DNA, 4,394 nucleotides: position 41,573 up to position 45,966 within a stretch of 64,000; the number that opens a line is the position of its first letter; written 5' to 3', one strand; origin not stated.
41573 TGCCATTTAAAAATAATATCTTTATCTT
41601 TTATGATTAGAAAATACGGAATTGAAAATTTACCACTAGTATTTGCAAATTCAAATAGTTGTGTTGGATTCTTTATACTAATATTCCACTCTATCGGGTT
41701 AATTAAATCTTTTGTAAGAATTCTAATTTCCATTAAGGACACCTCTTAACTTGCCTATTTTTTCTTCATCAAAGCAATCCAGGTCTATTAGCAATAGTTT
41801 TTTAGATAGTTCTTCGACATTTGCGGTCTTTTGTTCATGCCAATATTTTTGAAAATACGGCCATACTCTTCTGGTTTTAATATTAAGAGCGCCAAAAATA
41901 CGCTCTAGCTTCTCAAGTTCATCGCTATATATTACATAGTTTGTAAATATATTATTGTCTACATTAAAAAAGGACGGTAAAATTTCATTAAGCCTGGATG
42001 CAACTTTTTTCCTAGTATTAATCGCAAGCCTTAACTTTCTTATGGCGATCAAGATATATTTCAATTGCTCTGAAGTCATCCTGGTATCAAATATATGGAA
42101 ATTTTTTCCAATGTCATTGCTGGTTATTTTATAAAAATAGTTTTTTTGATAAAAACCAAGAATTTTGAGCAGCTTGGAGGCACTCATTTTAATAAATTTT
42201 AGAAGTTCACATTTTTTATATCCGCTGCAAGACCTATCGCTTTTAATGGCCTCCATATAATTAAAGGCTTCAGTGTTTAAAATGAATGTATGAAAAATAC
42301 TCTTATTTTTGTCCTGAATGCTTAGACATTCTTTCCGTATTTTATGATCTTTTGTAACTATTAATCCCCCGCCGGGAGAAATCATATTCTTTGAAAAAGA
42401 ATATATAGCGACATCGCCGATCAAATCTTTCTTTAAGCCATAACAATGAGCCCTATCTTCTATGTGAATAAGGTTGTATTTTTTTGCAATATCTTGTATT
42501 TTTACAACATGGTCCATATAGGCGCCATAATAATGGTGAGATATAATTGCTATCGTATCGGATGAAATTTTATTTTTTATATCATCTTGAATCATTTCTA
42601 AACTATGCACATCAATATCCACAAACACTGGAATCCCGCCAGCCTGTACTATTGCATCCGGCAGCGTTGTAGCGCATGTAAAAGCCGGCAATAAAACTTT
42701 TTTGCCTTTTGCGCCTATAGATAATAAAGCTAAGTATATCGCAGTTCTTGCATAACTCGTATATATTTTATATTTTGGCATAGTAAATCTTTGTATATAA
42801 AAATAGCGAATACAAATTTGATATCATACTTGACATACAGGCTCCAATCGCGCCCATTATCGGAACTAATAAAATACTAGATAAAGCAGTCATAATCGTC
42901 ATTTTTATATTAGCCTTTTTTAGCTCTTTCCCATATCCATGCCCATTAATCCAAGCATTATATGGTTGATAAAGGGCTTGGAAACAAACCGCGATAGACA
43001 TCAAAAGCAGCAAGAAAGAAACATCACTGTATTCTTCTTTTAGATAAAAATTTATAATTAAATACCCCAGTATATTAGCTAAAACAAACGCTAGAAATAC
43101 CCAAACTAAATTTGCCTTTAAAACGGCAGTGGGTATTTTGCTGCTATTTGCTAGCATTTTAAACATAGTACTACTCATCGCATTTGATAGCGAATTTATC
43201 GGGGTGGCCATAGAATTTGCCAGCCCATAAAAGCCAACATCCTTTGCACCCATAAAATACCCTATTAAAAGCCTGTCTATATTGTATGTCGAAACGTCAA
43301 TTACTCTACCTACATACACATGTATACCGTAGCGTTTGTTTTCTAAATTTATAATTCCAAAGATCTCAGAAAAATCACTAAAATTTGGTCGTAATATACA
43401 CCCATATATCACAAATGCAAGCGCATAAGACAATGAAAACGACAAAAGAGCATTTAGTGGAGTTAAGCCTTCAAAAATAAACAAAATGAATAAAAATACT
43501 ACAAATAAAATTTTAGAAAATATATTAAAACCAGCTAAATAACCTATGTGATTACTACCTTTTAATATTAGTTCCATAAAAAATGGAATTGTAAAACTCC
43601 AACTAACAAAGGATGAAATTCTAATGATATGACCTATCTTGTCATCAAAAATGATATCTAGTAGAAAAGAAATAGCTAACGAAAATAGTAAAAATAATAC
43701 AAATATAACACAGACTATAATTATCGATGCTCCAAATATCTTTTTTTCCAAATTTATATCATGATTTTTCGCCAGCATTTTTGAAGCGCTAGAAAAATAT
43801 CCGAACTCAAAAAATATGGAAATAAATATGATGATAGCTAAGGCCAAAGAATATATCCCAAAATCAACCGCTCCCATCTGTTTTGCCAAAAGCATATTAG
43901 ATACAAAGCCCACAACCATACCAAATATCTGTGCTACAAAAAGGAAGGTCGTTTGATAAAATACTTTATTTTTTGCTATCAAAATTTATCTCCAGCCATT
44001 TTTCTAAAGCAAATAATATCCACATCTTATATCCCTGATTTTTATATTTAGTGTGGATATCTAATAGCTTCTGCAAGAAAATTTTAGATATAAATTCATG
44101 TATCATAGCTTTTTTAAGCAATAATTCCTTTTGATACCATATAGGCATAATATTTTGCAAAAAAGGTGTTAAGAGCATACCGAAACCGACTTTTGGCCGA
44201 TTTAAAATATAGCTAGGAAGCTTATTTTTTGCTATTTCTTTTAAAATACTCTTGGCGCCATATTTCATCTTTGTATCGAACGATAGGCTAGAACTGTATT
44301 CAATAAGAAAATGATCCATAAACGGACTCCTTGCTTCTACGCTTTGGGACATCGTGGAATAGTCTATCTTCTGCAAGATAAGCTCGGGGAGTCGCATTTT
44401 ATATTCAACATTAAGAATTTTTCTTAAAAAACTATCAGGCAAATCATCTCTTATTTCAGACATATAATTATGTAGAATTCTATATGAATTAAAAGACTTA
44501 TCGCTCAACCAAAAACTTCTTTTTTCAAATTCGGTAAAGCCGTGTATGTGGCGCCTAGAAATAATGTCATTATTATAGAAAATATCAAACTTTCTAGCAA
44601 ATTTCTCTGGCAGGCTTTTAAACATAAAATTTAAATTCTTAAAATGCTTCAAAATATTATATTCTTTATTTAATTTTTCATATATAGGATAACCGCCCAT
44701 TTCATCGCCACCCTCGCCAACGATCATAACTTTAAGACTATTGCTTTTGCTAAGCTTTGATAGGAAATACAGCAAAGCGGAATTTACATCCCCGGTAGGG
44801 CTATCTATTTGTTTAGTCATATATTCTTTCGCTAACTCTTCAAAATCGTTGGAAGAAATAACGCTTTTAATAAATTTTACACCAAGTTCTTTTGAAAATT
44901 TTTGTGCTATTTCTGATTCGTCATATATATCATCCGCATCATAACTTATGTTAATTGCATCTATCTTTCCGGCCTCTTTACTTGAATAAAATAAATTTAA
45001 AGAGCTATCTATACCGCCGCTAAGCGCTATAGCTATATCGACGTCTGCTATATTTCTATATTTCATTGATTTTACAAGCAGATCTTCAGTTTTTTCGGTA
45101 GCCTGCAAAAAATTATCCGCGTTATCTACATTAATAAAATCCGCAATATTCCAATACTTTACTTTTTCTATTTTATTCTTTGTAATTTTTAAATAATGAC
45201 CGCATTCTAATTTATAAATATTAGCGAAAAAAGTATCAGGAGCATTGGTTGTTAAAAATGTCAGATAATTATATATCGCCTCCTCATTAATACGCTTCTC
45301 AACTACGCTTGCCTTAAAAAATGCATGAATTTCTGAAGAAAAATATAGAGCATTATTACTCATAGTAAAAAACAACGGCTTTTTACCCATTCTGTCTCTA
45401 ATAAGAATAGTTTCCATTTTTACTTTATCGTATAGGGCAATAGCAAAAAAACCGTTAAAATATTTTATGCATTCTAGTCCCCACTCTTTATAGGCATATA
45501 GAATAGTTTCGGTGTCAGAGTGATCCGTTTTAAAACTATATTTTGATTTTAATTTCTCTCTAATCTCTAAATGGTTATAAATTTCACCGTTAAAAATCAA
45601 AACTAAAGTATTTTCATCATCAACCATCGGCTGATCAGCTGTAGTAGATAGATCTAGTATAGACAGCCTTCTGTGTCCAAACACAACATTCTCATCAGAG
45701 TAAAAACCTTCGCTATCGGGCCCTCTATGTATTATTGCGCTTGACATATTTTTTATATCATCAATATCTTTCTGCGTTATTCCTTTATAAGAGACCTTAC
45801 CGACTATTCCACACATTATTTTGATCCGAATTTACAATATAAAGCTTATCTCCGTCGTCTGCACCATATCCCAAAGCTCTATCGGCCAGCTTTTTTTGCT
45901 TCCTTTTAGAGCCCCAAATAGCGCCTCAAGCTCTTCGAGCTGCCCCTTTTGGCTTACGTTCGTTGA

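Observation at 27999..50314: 22 kb Wzx/Wzy/Wzz-dependent heteropolysaccharide operon next to tRNA-Lys in a Campylobacter-like genome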

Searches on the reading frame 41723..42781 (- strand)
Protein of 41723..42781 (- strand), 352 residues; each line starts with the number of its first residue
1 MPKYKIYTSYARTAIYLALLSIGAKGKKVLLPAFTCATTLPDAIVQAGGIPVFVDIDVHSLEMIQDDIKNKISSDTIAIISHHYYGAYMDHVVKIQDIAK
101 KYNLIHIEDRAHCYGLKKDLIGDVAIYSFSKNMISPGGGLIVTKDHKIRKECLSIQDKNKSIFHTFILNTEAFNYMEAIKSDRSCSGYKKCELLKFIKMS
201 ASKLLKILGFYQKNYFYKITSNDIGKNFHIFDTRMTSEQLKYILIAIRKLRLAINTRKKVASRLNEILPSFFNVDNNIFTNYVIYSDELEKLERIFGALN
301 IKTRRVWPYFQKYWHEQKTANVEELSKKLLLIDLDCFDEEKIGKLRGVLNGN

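Call 5: search_protein_families(library=pfam, proteins=[window:41723-42781:-], max_evalue=0.01)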
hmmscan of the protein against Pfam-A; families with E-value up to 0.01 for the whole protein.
window:41723-42781:- (352 aa): 1 family
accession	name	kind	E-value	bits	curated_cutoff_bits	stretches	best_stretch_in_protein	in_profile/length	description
PF01041.23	DegT_DnrJ_EryC1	-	1.9e-27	96.8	19.8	1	4-157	41-200/360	DegT/DnrJ/EryC1/StrS aminotransferase family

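Call 8: search_protein_families(library=ncbifam, proteins=[window:41723-42781:-], max_evalue=0.001)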
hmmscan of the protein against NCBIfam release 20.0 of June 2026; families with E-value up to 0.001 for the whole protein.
window:41723-42781:- (352 aa): 9 families
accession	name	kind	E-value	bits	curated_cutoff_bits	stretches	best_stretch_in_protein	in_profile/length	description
NF008658.2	PRK11658.1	equivalog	6.5e-20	71.1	631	1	6-151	52-202/379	UDP-4-amino-4-deoxy-L-arabinose aminotransferase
NF008687.0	PRK11706.1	equivalog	1.4e-19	70.1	375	1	19-158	64-208/375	dTDP-4-amino-4,6-dideoxygalactose transaminase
TIGR02379.1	ECA_wecE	subfamily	1.2e-15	57.2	434.85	1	16-162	60-215/376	dTDP-4-amino-4,6-dideoxy-D-glucose transaminase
TIGR04181.1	NHT_00031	hypoth_equivalog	2e-15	56.5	420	1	12-175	55-241/359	LegC family aminotransferase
TIGR03588.1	PseC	equivalog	1.1e-14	54.2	423.5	1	4-152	47-207/380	UDP-4-amino-4,6-dideoxy-N-acetyl-beta-L-altrosamine transaminase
NF011936.0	PRK15407.1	equivalog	9.6e-14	50.9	423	1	26-158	113-250/440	lipopolysaccharide biosynthesis protein RfbH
TIGR04427.1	PLP_DesI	equivalog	2.1e-12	46.9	650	1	4-153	69-222/390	dTDP-4-dehydro-6-deoxyglucose aminotransferase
TIGR01437.1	selA_rel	subfamily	1.4e-06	27.5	385.3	1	60-149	133-227/363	DgaE family pyridoxal phosphate-dependent ammonia lyase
NF005817.0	PRK07683.1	equivalog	0.00028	19.7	575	1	6-80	93-166/387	aminotransferase A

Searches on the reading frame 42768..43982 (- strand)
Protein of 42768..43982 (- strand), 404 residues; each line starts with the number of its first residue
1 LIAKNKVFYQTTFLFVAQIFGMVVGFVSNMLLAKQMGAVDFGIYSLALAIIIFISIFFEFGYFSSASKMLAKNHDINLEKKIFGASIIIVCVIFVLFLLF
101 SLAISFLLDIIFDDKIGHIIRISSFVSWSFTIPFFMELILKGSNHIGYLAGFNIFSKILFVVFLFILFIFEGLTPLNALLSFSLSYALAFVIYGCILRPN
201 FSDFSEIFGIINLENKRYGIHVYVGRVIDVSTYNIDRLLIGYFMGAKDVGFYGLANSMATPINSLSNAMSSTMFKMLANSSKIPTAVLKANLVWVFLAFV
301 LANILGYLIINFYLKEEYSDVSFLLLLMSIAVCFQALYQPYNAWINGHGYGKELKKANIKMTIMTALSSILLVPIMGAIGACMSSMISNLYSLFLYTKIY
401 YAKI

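Call 5: search_protein_families(library=pfam, proteins=[window:42768-43982:-], max_evalue=0.01)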
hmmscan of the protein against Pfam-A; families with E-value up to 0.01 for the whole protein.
window:42768-43982:- (404 aa): 2 families
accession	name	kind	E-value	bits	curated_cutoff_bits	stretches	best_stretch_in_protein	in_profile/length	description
PF01943.22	Polysacc_synt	-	1.5e-24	87.4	28.2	1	11-274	5-267/274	Polysaccharide biosynthesis protein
PF13440.11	Polysacc_synt_3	-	8.3e-10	38.8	23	1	32-280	2-243/293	Polysaccharide biosynthesis protein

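Call 8: search_protein_families(library=ncbifam, proteins=[window:42768-43982:-], max_evalue=0.001)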
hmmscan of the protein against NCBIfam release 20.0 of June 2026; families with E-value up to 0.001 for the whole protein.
window:42768-43982:- (404 aa): 3 families
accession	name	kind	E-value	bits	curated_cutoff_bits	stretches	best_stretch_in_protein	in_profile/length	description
NF047674.1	TeichurnBiosyTuaB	equivalog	7.8e-09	35.1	580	1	22-274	23-270/469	teichuronic acid biosynthesis protein TuaB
NF007773.0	PRK10459.1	equivalog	3.5e-08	32.9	273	1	16-280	16-275/492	MOP flippase family protein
TIGR02900.1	spore_V_B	equivalog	0.00027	19.8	372.3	1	8-110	2-108/488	stage V sporulation protein B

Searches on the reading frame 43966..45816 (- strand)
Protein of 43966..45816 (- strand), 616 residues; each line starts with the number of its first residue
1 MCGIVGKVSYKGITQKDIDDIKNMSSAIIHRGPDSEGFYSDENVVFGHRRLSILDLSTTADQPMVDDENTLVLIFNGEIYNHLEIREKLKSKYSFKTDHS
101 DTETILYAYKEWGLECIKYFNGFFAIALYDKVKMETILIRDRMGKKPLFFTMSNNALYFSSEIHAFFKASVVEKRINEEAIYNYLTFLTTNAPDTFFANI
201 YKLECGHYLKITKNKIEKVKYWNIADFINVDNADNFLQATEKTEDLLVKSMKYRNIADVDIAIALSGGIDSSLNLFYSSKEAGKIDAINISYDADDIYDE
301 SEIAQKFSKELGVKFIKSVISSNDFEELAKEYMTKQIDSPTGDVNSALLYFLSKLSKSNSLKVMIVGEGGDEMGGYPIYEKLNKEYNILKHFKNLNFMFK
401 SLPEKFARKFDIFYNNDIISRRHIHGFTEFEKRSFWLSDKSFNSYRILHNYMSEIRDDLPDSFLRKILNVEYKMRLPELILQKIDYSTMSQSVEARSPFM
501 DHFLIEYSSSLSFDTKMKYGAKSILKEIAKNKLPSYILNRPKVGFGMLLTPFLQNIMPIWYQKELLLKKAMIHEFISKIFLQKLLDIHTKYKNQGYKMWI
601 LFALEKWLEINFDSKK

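Call 5: search_protein_families(library=pfam, proteins=[window:43966-45816:-], max_evalue=0.01)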
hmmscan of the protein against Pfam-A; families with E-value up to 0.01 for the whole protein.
window:43966-45816:- (616 aa): 4 families
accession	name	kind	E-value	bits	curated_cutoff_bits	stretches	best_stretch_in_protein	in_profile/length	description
PF00733.27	Asn_synthase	-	6.8e-51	174.4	21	1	243-609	2-354/354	Asparagine synthase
PF13537.11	GATase_7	-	6.4e-39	133.2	25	1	48-167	1-122/123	Glutamine amidotransferase domain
PF13522.11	GATase_6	-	7.5e-38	129.9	27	1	33-162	1-130/130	Glutamine amidotransferase domain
PF06508.19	QueC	-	1.2e-05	25.4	22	1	263-336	4-74/210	Queuosine biosynthesis protein QueC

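Call 8: search_protein_families(library=ncbifam, proteins=[window:43966-45816:-], max_evalue=0.001)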
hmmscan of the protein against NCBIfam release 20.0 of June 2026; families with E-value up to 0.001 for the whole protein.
window:43966-45816:- (616 aa): 12 families
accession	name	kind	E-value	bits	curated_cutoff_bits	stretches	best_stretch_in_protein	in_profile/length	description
TIGR01536.1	asn_synth_AEB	equivalog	1.3e-116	390.7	267.1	1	2-545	1-517/517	asparagine synthase (glutamine-hydrolyzing)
TIGR03108.1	eps_aminotran_1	hypoth_equivalog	1.1e-101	341.4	816.9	2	1-385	1-383/628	XrtA/PEP-CTERM system amidotransferase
TIGR03104.1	trio_amidotrans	equivalog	6.5e-97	325.2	570.1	1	1-609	1-587/589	N-acetylglutaminylglutamine amidotransferase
NF006949.0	PRK09431.1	equivalog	2.4e-69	234.3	499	3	1-168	1-167/554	asparagine synthase B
NF033535.1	lass_lactam_cya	exception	6.6e-62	210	525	2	1-427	1-434/668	lasso peptide isopeptide bond-forming cyclase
TIGR01134.1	purF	equivalog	2e-08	34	350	1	42-179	64-213/432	amidophosphoribosyltransferase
NF001484.0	PRK00331.1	subfamily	3.7e-08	32.2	381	1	62-173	86-205/601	isomerizing glutamine--fructose-6-phosphate transaminase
TIGR01135.1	glmS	equivalog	7.5e-07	28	418.05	1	61-170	84-201/607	glutamine--fructose-6-phosphate transaminase (isomerizing)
TIGR03573.1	WbuX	subfamily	1.1e-05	25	203.2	1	240-388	42-189/344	N-acetyl sugar amidotransferase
NF033561.1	macrolact_Ik_Al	subfamily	1.4e-05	23.9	300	1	133-272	90-225/561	albusnodin/ikarugamycin family macrolactam cyclase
TIGR00364.1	TIGR00364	equivalog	5.6e-05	22.8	150.3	1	263-341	3-78/201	7-cyano-7-deazaguanine synthase QueC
NF006351.0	PRK08576.1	equivalog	0.00075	18.2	290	1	221-320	204-295/436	hypothetical protein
